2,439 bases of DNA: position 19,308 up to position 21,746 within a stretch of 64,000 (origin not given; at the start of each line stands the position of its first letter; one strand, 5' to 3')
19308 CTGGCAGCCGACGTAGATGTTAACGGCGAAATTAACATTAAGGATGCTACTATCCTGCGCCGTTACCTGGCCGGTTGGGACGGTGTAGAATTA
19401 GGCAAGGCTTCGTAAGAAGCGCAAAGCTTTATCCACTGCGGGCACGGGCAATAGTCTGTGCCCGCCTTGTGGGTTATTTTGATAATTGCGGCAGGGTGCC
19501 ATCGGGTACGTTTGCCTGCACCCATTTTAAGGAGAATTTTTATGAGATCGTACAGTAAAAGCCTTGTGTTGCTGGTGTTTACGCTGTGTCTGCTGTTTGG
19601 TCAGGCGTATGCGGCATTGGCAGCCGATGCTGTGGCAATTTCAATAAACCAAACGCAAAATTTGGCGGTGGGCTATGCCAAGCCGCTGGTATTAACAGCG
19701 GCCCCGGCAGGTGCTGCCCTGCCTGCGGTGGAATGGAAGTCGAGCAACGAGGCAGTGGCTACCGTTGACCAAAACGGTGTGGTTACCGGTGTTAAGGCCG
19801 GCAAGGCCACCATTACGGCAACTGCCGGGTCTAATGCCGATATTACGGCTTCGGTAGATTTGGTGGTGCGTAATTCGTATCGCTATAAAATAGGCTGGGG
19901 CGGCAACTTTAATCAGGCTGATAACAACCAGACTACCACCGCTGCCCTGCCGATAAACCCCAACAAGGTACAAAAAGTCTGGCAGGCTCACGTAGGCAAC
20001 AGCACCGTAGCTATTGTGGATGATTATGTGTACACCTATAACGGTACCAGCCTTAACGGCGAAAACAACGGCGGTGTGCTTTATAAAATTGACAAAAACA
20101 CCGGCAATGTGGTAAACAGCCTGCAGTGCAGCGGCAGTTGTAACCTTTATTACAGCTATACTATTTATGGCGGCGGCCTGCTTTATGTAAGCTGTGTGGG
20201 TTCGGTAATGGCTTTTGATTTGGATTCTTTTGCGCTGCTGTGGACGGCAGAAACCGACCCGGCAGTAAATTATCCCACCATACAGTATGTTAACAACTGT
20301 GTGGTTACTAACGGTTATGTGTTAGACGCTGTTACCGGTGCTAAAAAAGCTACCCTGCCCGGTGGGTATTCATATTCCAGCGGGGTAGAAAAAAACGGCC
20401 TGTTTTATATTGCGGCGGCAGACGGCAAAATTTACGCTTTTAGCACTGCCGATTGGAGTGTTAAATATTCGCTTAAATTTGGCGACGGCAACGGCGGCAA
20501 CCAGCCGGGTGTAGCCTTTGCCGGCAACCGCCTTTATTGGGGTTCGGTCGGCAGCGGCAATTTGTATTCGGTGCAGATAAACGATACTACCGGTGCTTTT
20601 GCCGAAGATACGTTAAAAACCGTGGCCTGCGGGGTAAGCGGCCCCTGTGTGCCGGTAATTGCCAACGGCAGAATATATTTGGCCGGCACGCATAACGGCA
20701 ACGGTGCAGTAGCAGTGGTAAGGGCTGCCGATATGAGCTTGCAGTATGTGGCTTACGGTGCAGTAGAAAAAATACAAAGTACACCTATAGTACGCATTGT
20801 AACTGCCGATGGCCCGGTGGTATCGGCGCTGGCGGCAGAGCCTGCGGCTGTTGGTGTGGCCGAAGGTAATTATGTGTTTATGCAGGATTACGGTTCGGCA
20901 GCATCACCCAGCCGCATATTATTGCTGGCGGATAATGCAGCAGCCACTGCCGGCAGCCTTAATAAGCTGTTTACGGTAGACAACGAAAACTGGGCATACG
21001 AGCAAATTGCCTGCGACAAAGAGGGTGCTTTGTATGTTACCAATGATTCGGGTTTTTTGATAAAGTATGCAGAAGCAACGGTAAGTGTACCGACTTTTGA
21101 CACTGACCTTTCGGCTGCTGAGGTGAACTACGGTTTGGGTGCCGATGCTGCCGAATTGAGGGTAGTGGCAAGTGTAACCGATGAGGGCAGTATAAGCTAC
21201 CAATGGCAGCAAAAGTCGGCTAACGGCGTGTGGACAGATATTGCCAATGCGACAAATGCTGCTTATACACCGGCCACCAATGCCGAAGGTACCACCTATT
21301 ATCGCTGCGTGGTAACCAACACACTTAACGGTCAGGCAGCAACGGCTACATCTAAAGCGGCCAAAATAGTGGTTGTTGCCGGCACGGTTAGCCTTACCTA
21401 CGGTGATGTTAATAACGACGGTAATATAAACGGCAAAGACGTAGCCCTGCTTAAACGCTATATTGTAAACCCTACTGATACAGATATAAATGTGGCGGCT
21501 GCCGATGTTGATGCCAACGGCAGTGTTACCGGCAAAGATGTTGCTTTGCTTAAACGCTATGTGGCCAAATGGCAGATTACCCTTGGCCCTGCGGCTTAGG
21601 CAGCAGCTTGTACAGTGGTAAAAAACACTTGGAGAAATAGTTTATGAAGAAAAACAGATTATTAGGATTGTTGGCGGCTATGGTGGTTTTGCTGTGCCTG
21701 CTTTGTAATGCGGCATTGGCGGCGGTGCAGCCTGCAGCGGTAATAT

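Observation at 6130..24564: Cobalamin-riboswitch-led operon encodes a cohesin-dockerin/SLH surface assembly built from transcobalamin-like domains, propellers and a subtilase: candidate Gram-positive cell-surface corrinoid-capture complex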

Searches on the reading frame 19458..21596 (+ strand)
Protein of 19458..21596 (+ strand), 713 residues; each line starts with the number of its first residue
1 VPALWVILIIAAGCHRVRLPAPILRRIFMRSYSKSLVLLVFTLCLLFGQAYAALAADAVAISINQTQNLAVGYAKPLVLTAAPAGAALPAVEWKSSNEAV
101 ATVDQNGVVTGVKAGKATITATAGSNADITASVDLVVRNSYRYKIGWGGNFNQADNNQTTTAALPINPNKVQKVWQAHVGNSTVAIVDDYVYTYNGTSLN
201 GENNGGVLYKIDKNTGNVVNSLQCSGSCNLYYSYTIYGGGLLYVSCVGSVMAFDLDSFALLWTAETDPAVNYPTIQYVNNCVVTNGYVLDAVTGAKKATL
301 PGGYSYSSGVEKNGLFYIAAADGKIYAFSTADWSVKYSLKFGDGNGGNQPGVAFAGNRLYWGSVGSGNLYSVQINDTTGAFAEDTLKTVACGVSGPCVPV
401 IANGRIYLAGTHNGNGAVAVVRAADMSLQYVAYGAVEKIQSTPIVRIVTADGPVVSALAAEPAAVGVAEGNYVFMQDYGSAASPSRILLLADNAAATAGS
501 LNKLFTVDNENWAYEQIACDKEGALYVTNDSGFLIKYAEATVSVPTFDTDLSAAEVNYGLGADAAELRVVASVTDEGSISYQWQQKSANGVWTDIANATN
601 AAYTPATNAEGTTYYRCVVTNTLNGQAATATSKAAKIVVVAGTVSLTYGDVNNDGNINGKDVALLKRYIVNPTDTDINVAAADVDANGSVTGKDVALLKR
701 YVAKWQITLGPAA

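Call 3: search_protein_families(library=pfam, proteins=[window:19458-21596:+], max_evalue=0.01)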
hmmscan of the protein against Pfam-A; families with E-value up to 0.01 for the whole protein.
window:19458-21596:+ (713 aa): 5 families
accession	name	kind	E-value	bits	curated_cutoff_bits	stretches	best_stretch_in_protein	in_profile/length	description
PF00404.24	Dockerin_1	-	1.6e-15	57.5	22.9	1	648-702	1-56/57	Dockerin type I domain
PF02368.24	Big_2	-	5.8e-14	52.2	22.8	1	62-128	6-74/79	Bacterial Ig-like domain (group 2)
PF20067.5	SSL_N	-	0.00026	21.2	18.9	0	515-535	24-44/46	Strictosidine synthase-like, N-terminal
PF22359.2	Big-like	-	0.0011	19.6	27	1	100-125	12-37/48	Bacterial Ig-like domain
PF13570.13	Beta-prop_ACSF4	-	0.002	18.1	133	0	205-267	112-213/329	Beta-alanine-activating enzyme, beta-propeller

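Call 16: search_solved_structures(query=window:19542-21596:+, max_evalue=1)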
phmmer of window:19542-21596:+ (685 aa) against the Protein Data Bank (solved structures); distinct sequences matched with E-value up to 1: 30.
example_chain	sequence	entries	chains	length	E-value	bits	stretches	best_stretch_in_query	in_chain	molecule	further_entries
8x39_A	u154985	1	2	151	1.6e-10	43.4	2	617-674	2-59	Serine protease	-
8x3a_A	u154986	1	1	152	1.6e-10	43.3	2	617-674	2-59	Serine protease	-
2ccl_B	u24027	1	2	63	2e-09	39.7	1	620-675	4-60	ENDO-1,4-BETA-XYLANASE Y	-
1daq_A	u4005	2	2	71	2.7e-09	39.3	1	619-678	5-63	ENDOGLUCANASE SS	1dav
2mte_A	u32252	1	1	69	3e-09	39.2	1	619-679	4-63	Cellulose 1,4-beta-cellobiosidase (reducing end) CelS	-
1ohz_B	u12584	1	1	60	3.6e-09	38.9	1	621-675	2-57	ENDO-1,4-BETA-XYLANASE Y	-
6kg9_A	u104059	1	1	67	4e-07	32.1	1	619-672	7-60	And cellulose-binding endoglucanase family 9 CelL ortholog dockerin domain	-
4fl4_A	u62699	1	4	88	4.5e-07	31.9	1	620-675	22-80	Glycoside hydrolase family 9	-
4cj0_A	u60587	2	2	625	6.5e-07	31.4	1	617-675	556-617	ENDOGLUCANASE D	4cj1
1clc_A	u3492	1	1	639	6.7e-07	31.4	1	617-675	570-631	ENDOGLUCANASE CELD; EC: 3.2.1.4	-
6kgc_B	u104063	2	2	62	1.8e-06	30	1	620-672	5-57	And cellulose-binding endoglucanase family 9 CelL ortholog dockerin domain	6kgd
6kge_D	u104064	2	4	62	1.8e-06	30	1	620-672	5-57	And cellulose-binding endoglucanase family 9 CelL ortholog dockerin domain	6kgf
2vn5_B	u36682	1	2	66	3.3e-06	29.1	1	618-675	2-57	ENDOGLUCANASE A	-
2vn6_B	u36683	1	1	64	4.9e-06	28.5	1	618-675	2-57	ENDOGLUCANASE A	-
9cuy_c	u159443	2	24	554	1.8e-05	26.7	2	31-182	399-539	Short tail fiber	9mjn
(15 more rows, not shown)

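Call 103: search_protein_families(library=ncbifam, proteins=[window:19542-21596:+], max_evalue=0.00001)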
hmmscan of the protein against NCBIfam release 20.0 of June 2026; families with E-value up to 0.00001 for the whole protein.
window:19542-21596:+ (685 aa): 1 family
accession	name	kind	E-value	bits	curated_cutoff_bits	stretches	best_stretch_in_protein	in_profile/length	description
NF049990.1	CellobisidaseCelK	equivalog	4.5e-12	45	1700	1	613-676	822-884/889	cellulose 1,4-beta-cellobiosidase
